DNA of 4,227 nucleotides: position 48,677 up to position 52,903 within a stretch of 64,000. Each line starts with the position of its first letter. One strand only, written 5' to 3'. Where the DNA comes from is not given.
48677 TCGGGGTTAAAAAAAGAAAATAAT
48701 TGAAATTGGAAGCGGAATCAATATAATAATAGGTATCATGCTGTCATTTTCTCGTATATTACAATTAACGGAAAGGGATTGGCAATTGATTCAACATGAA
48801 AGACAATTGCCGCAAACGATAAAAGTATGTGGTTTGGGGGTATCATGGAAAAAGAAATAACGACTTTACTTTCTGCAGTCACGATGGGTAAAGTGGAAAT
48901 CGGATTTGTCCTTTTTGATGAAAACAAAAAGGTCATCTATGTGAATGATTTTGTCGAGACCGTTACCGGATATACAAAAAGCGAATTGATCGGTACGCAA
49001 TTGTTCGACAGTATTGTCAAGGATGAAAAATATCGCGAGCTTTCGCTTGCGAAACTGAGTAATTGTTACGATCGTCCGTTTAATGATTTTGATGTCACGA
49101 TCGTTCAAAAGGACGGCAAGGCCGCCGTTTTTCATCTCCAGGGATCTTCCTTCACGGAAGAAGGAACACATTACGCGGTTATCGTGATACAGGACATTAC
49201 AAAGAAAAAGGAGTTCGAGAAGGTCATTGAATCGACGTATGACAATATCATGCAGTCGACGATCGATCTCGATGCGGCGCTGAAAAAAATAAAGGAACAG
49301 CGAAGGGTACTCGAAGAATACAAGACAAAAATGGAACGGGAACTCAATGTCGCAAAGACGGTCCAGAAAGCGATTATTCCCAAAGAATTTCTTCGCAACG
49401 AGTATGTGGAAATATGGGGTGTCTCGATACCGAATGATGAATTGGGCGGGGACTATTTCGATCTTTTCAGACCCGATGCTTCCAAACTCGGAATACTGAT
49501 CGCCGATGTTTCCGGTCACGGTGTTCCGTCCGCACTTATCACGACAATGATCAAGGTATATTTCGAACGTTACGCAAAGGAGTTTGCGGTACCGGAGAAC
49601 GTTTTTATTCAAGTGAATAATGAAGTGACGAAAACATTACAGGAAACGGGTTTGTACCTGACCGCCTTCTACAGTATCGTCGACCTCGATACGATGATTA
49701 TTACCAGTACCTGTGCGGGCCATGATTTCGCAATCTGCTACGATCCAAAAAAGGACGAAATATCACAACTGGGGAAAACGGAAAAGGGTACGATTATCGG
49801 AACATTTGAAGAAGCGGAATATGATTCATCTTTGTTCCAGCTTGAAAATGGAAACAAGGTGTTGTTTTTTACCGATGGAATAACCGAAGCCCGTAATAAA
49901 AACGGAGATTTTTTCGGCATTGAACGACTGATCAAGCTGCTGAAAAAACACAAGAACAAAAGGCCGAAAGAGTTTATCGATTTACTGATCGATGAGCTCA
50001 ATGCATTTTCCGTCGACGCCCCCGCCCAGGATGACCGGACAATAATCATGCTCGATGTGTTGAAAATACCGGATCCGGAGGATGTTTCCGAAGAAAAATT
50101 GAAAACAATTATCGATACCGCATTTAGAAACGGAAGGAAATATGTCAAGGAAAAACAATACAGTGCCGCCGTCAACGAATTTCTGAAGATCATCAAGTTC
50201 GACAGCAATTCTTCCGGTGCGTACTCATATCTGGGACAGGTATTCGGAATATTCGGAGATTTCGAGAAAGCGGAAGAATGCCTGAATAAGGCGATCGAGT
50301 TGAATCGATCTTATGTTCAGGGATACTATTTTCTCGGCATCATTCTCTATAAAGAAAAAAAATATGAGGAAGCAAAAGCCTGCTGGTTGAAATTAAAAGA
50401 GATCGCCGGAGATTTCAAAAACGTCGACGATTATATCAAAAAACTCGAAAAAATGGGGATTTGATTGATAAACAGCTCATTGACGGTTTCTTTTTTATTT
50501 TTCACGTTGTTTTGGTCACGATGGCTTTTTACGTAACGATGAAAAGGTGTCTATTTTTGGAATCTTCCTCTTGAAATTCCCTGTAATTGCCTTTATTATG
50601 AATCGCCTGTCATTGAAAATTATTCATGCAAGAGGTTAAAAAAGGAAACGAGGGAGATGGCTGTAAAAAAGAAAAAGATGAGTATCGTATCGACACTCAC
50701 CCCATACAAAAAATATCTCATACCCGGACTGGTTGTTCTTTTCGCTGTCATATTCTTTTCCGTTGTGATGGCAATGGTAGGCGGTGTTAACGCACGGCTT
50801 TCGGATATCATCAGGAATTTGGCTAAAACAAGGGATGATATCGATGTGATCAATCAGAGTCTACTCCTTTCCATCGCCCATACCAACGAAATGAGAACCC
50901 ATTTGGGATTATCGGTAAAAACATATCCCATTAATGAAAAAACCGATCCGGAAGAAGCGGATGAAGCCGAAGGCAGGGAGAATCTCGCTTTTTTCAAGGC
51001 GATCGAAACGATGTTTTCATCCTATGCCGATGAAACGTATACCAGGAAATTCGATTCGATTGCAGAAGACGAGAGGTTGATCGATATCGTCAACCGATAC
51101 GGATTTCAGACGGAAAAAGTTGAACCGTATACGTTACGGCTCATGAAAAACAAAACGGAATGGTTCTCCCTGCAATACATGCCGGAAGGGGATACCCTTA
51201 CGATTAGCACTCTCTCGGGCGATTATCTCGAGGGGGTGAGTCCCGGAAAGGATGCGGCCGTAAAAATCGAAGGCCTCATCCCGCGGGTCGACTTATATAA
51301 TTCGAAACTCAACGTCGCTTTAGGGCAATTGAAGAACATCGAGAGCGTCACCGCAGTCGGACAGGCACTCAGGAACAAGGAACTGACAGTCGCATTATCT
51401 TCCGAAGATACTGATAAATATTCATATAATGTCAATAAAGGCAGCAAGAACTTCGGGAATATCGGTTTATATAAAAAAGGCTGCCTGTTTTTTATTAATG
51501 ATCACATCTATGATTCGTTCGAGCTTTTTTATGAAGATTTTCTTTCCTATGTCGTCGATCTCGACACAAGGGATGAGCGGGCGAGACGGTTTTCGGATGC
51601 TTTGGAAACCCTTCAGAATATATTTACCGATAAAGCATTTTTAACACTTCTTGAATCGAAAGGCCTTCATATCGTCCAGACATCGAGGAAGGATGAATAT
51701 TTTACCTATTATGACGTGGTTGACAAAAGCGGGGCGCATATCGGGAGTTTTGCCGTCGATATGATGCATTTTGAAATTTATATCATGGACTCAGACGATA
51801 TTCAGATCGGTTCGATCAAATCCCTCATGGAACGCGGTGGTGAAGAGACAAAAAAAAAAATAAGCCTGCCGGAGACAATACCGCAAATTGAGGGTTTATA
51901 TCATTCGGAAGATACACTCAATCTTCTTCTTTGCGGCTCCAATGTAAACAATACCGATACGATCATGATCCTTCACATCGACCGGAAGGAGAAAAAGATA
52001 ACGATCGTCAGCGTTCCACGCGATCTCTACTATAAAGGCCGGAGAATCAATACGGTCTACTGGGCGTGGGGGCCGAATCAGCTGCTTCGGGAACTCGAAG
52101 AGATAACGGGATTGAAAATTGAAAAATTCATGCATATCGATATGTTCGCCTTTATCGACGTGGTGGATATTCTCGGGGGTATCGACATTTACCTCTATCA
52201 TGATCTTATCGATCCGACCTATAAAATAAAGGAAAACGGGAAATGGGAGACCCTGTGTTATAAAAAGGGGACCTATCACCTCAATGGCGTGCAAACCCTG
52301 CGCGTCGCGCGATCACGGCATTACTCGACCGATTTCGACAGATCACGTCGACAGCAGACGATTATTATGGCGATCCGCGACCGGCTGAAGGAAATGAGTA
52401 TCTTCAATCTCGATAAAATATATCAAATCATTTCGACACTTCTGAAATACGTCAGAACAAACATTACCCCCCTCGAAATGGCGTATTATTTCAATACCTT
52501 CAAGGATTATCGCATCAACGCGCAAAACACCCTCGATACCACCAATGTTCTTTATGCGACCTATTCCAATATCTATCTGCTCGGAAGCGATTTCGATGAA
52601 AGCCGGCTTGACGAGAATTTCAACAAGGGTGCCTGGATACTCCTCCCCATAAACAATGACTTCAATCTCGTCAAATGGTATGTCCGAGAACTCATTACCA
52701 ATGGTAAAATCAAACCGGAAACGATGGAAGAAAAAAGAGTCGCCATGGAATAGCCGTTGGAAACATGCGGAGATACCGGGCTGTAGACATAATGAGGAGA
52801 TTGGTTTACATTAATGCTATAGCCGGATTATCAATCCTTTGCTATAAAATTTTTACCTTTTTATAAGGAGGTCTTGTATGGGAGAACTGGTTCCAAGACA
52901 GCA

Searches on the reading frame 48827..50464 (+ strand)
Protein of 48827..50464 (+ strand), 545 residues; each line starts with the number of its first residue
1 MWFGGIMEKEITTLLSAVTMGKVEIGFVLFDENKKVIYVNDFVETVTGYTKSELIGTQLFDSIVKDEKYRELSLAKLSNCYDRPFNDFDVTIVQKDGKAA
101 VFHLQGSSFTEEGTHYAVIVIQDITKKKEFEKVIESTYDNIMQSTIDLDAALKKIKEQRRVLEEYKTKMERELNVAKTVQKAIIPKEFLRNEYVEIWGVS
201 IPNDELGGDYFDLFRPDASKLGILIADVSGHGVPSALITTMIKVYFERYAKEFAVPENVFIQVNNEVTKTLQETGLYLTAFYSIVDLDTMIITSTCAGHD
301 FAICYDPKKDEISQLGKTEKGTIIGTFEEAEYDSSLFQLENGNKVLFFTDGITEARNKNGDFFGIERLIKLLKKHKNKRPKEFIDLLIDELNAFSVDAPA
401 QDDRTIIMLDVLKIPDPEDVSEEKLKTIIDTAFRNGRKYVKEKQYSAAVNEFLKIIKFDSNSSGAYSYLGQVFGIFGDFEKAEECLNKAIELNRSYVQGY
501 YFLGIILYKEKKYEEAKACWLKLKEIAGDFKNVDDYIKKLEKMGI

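Call 8: search_protein_families(library=pfam, proteins=[window:48827-50464:+], max_evalue=0.001)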
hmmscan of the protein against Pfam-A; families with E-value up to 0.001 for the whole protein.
window:48827-50464:+ (545 aa): 13 families
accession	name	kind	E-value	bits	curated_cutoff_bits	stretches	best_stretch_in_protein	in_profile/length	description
PF07228.17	SpoIIE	-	2.2e-41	142.4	25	1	219-411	3-191/192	Stage II sporulation protein E (SpoIIE)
PF07719.23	TPR_2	-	3.1e-12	46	27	1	498-527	2-31/34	Tetratricopeptide repeat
PF00515.34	TPR_1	-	2.9e-11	43.1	27.8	1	465-496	3-34/34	Tetratricopeptide repeat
PF13414.12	TPR_11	-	1.5e-10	41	26.8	1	477-509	8-40/42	TPR repeat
PF13426.13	PAS_9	-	4.9e-10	40.1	27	1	26-126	3-103/103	PAS domain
PF00989.32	PAS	-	2.2e-09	37.7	22.6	1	27-124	14-113/113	PAS fold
PF13181.12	TPR_8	-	4.6e-08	33.1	25.7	0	469-495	7-33/34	Tetratricopeptide repeat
PF13431.12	TPR_17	-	3.7e-07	30.3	24.4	0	452-484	2-34/34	Tetratricopeptide repeat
PF13424.12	TPR_12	-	1.3e-05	25.8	30.1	0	465-494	47-76/77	Tetratricopeptide repeat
PF25063.1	ARM_TT21_C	-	3.1e-05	24.4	35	1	477-520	109-152/209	Tetratricopeptide repeat protein 21 C-terminal ARM domain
PF08447.18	PAS_3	-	3.3e-05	24.5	25.6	1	36-119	1-86/89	PAS fold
PF13432.12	TPR_16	-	0.00065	20.5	32.7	0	477-516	11-50/65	Tetratricopeptide repeat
PF13188.13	PAS_8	-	0.0008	19.7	21.8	0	25-63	12-50/65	PAS domain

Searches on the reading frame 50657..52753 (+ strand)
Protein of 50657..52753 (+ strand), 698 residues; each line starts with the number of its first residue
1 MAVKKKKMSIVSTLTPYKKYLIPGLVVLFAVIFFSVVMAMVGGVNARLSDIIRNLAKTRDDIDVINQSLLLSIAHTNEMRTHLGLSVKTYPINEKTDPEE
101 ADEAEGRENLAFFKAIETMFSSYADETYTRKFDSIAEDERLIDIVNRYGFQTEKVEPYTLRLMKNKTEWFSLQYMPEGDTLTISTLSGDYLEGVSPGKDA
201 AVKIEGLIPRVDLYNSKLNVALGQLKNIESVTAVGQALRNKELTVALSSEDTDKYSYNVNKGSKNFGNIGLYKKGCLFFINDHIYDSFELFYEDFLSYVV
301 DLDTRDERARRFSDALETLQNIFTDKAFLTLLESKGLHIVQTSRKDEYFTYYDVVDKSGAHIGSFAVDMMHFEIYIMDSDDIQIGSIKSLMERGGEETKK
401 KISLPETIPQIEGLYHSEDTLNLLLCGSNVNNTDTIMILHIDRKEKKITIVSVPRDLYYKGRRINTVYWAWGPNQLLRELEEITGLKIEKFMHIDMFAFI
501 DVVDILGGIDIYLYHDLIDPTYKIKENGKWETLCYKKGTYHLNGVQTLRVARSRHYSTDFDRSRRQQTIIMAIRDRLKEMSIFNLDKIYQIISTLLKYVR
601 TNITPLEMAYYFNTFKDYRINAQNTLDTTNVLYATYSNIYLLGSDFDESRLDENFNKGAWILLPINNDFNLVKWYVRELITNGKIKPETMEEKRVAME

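Call 8: search_protein_families(library=pfam, proteins=[window:50657-52753:+], max_evalue=0.001)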
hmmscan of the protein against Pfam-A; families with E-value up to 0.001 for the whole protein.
window:50657-52753:+ (698 aa): 1 family
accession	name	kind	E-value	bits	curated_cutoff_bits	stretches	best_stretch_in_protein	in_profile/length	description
PF03816.19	LytR_cpsA_psr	-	2.7e-30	105.9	24.6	1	432-578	1-149/150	LytR_cpsA_psr family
